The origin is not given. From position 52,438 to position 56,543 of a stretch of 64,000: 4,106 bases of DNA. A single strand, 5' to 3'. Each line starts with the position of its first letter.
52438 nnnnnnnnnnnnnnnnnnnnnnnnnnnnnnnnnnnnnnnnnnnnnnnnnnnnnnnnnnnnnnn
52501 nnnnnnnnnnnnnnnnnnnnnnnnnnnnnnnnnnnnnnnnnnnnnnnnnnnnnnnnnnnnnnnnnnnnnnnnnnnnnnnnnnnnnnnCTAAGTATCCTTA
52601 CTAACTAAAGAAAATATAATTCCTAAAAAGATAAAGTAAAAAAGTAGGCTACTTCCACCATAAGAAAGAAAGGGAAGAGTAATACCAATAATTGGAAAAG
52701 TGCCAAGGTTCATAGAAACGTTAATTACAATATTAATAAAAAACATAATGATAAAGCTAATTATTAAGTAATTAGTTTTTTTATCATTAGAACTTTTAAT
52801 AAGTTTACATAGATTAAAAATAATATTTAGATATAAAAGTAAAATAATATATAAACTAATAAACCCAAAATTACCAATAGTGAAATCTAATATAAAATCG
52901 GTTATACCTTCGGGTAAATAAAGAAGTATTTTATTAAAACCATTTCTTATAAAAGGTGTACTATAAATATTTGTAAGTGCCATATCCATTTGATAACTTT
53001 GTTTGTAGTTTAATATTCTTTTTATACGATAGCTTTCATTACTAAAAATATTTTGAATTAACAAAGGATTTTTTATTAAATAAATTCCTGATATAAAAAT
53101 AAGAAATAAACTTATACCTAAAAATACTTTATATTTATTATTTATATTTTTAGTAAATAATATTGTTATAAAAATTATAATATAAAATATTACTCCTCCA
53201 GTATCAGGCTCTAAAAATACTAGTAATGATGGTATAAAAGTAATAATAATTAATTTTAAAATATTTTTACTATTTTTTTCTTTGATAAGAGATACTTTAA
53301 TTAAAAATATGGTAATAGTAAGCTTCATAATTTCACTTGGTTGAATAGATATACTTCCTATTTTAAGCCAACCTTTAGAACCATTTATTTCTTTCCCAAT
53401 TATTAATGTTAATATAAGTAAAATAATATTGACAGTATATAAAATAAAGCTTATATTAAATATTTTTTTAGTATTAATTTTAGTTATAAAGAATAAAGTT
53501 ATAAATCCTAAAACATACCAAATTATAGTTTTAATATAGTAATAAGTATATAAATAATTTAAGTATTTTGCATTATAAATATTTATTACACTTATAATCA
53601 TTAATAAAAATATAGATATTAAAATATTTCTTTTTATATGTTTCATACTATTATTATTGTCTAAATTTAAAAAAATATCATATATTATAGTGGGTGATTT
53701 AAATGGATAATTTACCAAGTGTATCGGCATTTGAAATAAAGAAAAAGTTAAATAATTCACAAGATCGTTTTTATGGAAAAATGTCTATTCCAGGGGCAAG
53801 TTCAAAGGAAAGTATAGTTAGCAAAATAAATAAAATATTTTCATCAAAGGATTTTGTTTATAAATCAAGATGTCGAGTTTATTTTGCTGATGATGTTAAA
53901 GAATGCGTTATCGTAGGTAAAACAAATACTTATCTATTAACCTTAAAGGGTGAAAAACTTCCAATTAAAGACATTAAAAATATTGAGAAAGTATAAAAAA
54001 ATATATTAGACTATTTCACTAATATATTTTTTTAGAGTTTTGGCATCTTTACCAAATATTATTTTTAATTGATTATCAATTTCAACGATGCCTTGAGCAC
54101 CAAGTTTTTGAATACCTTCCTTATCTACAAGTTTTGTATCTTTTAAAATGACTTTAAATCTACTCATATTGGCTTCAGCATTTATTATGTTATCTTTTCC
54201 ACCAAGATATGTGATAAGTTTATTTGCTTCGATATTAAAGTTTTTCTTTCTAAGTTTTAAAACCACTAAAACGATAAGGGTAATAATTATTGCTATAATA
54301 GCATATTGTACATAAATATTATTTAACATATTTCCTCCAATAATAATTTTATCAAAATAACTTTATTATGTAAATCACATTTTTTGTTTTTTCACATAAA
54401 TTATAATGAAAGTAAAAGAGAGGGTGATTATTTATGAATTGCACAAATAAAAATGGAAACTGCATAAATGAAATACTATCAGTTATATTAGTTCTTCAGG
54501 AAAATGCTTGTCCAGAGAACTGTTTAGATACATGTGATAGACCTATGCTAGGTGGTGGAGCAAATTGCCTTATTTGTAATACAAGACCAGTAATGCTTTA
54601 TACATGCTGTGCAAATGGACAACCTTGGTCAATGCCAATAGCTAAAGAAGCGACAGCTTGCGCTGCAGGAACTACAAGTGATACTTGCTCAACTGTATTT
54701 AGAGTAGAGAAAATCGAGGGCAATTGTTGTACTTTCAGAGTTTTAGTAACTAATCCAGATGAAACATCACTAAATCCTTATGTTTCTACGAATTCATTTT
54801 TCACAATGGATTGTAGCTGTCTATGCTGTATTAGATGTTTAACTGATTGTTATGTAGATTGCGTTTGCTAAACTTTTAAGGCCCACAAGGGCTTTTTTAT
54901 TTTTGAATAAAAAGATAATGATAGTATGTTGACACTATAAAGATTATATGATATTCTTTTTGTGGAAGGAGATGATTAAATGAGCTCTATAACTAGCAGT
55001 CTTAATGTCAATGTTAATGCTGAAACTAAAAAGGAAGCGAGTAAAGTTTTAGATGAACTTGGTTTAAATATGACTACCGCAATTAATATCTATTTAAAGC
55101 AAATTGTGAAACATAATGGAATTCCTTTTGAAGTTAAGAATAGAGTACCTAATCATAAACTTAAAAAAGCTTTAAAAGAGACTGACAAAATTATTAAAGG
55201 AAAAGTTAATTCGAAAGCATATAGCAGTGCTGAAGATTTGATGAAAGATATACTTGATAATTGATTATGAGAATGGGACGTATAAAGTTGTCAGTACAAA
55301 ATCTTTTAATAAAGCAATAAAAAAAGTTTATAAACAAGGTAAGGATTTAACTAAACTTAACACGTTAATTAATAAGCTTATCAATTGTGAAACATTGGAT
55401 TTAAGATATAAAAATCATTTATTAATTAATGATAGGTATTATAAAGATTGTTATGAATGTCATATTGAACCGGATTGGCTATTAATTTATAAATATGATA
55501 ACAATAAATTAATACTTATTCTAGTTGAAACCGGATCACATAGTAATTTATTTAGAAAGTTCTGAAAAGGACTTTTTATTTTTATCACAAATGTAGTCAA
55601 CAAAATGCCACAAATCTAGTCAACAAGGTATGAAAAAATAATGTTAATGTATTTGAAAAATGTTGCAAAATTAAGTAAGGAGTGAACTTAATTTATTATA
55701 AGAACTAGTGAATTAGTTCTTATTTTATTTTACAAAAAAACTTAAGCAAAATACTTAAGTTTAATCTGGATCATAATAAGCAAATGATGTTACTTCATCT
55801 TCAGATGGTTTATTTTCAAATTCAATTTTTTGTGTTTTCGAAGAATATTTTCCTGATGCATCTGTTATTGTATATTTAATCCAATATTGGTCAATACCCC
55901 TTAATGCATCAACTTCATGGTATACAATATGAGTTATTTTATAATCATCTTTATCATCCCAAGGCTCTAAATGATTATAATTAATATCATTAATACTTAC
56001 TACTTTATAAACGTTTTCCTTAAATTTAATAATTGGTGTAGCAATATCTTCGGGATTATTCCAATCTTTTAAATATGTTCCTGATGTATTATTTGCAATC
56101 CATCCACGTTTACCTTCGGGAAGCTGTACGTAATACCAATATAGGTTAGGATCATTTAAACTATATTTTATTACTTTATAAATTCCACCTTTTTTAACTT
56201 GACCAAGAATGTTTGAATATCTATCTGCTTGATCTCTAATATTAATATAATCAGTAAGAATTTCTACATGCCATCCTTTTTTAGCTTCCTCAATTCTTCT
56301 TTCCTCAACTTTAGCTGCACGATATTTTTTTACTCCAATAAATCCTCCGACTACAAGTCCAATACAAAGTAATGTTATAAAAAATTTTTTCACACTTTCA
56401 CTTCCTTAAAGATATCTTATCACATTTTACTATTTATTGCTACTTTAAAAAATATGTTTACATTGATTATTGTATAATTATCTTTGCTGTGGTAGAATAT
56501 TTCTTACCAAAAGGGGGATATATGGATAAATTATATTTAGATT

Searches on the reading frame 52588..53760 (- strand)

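Call 58: search_protein_families(library=pfam, proteins=[window:52588-53760:-], max_evalue=0.00001)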
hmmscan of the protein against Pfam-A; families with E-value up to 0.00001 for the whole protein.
window:52588-53760:- (390 aa): 1 family
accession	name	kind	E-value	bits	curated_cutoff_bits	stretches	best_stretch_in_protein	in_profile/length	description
PF01098.24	FTSW_RODA_SPOVE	-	3.2e-55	188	26.4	1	48-386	12-351/356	Cell cycle protein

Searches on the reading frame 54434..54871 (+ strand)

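Call 58: search_protein_families(library=pfam, proteins=[window:54434-54871:+], max_evalue=0.00001)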
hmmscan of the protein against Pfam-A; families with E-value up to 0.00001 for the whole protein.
window:54434-54871:+ (145 aa): 1 family
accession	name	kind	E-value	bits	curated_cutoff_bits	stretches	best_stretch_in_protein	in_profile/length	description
PF10612.14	Spore-coat_CotZ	-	2.9e-11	44.2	24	1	4-111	6-111/159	Spore coat protein Z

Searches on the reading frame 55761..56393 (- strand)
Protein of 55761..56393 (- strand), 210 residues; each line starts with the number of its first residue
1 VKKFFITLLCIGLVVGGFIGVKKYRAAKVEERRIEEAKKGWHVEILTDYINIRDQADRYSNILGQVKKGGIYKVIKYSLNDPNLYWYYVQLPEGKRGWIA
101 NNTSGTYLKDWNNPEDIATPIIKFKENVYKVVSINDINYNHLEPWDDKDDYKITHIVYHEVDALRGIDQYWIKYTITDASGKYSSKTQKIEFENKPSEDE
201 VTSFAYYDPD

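Call 58: search_protein_families(library=pfam, proteins=[window:55761-56393:-], max_evalue=0.00001)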
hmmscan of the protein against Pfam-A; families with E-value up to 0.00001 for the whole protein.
window:55761-56393:- (210 aa): 1 family
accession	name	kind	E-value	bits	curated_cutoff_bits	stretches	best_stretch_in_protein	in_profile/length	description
PF08239.17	SH3_3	-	2.1e-08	34.6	27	1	50-101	3-50/54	Bacterial SH3 domain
